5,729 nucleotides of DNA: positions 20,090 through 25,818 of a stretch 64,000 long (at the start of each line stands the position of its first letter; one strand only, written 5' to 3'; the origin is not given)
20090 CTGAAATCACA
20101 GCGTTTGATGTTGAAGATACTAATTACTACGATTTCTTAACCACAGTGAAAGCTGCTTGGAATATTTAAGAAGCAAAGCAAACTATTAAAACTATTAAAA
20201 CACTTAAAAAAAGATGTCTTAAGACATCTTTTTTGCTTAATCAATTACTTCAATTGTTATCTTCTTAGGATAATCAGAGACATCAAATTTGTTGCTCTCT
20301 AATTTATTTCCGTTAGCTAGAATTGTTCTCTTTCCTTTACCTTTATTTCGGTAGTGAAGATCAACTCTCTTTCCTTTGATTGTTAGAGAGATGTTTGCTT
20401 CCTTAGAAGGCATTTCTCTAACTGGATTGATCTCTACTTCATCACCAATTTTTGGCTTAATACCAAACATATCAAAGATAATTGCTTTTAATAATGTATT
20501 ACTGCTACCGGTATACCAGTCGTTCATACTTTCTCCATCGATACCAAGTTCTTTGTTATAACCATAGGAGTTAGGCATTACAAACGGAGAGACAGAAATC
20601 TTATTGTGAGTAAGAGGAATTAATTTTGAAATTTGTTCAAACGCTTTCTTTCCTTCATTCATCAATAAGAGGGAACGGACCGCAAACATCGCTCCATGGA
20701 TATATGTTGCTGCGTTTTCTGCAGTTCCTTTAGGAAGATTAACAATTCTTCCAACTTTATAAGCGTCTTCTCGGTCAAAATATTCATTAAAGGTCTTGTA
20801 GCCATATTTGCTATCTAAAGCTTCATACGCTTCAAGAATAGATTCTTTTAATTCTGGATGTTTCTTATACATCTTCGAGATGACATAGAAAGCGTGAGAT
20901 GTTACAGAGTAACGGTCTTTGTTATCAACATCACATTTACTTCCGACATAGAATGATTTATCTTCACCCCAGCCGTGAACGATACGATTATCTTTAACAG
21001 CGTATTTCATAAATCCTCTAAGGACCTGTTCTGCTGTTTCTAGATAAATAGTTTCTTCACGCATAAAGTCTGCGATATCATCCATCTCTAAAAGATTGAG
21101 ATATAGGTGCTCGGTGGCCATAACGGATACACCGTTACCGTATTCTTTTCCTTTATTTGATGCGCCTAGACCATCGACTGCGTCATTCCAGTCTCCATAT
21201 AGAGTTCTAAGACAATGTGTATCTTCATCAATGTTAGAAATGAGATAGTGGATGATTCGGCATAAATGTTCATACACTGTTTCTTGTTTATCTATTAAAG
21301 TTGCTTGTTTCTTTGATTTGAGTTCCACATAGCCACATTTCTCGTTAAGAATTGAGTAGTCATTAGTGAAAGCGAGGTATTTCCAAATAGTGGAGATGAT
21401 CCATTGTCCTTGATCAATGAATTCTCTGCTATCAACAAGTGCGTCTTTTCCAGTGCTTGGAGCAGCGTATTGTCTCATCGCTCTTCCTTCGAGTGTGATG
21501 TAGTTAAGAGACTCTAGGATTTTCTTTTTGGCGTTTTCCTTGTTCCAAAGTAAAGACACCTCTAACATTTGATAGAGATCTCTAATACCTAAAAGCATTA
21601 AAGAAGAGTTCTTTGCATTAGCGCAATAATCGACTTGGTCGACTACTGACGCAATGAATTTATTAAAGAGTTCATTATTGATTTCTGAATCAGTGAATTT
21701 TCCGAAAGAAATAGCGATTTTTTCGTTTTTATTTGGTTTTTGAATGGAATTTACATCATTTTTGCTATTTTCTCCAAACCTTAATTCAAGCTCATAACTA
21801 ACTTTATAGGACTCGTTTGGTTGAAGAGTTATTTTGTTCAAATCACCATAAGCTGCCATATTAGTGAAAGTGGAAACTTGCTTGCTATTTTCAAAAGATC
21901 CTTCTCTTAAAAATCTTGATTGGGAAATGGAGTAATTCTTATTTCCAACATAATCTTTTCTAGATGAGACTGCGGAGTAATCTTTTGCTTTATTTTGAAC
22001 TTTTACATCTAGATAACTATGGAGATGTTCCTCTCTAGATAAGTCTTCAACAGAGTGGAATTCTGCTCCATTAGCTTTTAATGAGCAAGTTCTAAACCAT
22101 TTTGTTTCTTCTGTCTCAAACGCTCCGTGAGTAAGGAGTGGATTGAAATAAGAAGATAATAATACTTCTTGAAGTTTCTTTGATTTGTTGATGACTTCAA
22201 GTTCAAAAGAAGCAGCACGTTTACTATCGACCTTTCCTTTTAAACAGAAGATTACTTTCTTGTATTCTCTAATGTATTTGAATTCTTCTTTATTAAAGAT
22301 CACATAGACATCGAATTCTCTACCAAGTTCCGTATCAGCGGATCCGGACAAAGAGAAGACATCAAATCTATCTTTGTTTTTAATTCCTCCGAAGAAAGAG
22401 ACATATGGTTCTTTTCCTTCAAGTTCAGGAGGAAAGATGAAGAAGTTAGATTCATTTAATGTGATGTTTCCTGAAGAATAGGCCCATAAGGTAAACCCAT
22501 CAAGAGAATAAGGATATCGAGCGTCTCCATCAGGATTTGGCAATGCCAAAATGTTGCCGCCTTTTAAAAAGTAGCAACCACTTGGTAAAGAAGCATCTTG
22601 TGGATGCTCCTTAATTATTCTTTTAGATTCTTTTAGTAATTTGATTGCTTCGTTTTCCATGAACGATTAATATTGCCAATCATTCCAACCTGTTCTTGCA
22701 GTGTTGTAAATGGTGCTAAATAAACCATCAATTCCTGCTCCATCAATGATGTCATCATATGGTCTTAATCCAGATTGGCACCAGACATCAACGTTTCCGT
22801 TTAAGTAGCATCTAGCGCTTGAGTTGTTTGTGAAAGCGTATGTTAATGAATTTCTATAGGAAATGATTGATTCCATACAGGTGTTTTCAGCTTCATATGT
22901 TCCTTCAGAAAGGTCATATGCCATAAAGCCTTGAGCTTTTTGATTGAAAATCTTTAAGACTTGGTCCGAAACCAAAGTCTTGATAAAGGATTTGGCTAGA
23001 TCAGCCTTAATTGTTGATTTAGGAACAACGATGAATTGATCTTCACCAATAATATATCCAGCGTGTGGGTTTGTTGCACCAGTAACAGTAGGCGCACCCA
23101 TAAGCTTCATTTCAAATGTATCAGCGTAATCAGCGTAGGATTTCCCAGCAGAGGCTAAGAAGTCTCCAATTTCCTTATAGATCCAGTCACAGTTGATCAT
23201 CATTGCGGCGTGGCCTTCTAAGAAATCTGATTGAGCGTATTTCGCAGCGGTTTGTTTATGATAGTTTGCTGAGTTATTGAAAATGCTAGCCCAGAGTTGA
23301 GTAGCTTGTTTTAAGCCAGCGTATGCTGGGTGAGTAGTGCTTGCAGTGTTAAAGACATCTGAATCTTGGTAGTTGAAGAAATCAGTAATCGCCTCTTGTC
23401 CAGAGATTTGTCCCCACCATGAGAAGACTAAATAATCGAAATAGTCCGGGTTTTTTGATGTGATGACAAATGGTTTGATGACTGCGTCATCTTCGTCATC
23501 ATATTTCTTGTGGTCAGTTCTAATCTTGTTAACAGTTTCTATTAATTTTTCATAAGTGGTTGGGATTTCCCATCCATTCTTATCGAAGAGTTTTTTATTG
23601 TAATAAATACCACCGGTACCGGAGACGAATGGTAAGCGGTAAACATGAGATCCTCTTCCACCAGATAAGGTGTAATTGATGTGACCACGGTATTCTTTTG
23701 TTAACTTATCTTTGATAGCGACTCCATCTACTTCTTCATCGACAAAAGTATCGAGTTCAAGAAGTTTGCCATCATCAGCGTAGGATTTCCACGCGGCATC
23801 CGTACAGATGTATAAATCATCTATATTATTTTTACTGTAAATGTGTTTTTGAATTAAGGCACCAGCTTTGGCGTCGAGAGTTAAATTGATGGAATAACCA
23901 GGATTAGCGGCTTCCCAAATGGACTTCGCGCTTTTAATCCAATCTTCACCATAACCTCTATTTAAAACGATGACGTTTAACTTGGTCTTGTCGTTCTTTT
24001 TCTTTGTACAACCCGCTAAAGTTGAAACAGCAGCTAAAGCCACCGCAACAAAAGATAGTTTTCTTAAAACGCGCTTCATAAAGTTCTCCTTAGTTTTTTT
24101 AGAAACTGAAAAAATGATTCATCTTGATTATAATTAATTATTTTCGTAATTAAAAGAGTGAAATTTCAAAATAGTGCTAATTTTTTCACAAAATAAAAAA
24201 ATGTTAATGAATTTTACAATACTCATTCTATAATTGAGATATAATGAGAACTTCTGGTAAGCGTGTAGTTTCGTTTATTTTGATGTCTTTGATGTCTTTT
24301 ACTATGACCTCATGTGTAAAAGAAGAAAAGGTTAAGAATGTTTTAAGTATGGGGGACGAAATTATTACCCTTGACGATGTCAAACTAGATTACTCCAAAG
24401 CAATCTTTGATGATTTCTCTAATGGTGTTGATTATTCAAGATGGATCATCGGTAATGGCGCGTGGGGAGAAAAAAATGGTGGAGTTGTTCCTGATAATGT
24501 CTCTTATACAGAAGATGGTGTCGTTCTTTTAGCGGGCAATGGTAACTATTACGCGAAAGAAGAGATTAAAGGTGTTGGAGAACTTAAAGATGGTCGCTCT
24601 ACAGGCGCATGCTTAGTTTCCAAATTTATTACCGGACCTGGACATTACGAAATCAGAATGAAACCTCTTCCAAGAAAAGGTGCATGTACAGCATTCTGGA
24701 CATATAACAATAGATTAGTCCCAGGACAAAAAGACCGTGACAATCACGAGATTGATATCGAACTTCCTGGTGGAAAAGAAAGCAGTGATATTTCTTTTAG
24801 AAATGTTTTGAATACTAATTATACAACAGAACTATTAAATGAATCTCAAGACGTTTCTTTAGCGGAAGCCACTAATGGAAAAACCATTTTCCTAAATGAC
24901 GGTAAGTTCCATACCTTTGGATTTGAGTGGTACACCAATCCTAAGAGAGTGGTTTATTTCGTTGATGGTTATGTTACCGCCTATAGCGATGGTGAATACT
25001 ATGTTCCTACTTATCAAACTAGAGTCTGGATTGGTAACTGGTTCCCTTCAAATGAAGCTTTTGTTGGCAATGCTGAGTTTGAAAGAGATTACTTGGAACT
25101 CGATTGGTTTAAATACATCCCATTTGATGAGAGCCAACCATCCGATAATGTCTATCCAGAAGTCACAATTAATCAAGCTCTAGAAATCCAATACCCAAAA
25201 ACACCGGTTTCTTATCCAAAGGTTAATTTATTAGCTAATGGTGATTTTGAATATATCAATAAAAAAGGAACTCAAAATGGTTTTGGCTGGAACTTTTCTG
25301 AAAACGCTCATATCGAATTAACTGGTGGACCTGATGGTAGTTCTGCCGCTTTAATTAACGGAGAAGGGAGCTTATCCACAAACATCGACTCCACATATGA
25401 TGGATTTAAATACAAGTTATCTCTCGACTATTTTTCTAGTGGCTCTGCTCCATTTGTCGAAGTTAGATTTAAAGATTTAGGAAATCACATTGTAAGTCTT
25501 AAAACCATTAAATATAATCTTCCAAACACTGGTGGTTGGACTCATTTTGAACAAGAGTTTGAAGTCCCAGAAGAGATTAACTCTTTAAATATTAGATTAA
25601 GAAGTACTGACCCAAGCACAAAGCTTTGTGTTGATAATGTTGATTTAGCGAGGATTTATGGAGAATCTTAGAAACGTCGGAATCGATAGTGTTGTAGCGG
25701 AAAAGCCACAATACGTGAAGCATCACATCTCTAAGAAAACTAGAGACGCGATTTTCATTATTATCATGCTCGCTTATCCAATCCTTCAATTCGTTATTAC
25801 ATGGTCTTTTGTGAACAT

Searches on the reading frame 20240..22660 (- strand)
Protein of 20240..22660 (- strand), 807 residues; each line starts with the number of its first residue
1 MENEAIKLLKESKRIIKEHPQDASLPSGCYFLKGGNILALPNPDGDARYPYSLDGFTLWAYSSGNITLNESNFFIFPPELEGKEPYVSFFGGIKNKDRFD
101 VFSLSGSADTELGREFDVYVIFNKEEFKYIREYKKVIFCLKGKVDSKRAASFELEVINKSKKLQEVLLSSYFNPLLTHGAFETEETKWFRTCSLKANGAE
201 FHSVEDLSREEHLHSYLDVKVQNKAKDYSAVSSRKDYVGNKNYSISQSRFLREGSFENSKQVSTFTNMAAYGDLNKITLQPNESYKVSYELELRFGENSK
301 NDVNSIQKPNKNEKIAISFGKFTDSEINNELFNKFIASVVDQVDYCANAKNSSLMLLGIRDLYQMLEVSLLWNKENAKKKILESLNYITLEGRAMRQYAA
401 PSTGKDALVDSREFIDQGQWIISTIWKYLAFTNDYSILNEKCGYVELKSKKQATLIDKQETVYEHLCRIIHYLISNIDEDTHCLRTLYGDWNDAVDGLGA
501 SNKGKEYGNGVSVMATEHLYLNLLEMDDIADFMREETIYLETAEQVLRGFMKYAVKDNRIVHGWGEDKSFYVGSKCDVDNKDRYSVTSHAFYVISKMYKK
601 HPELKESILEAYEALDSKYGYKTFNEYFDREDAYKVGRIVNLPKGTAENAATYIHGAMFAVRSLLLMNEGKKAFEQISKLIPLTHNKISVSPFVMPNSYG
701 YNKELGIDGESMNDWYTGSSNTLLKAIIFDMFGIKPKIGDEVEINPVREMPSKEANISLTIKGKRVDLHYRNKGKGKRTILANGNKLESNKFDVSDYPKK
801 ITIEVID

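Call 9: search_protein_families(library=pfam, proteins=[window:20240-22660:-], max_evalue=0.01)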
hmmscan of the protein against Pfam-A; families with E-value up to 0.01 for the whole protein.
window:20240-22660:- (807 aa): 1 family
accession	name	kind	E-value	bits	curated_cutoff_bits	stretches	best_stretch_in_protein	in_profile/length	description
PF17167.11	Glyco_hydro_94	-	3.3e-29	102.3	27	1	357-728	51-415/420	Glycosyl hydrolase 94 superfamily, catalytic domain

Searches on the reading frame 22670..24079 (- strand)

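Call 11: search_protein_families(library=pfam, proteins=[window:22670-24079:-], max_evalue=0.01)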
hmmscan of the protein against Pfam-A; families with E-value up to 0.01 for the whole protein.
window:22670-24079:- (470 aa): 1 family
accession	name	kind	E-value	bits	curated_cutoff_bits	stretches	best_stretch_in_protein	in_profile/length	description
PF01547.30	SBP_bac_1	-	1.3e-16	62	26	1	55-373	17-304/307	Bacterial extracellular solute-binding protein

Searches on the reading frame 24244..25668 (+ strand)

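Call 11: search_protein_families(library=pfam, proteins=[window:24244-25668:+], max_evalue=0.01)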
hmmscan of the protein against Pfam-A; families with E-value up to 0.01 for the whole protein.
window:24244-25668:+ (475 aa): 2 families
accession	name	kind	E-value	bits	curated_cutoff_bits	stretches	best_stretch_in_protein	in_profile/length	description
PF00722.28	Glyco_hydro_16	-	1e-12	48.3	22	1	114-267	24-158/175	Glycosyl hydrolases family 16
PF02018.23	CBM_4_9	-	0.00023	22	25.9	1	328-456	2-133/136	Carbohydrate binding domain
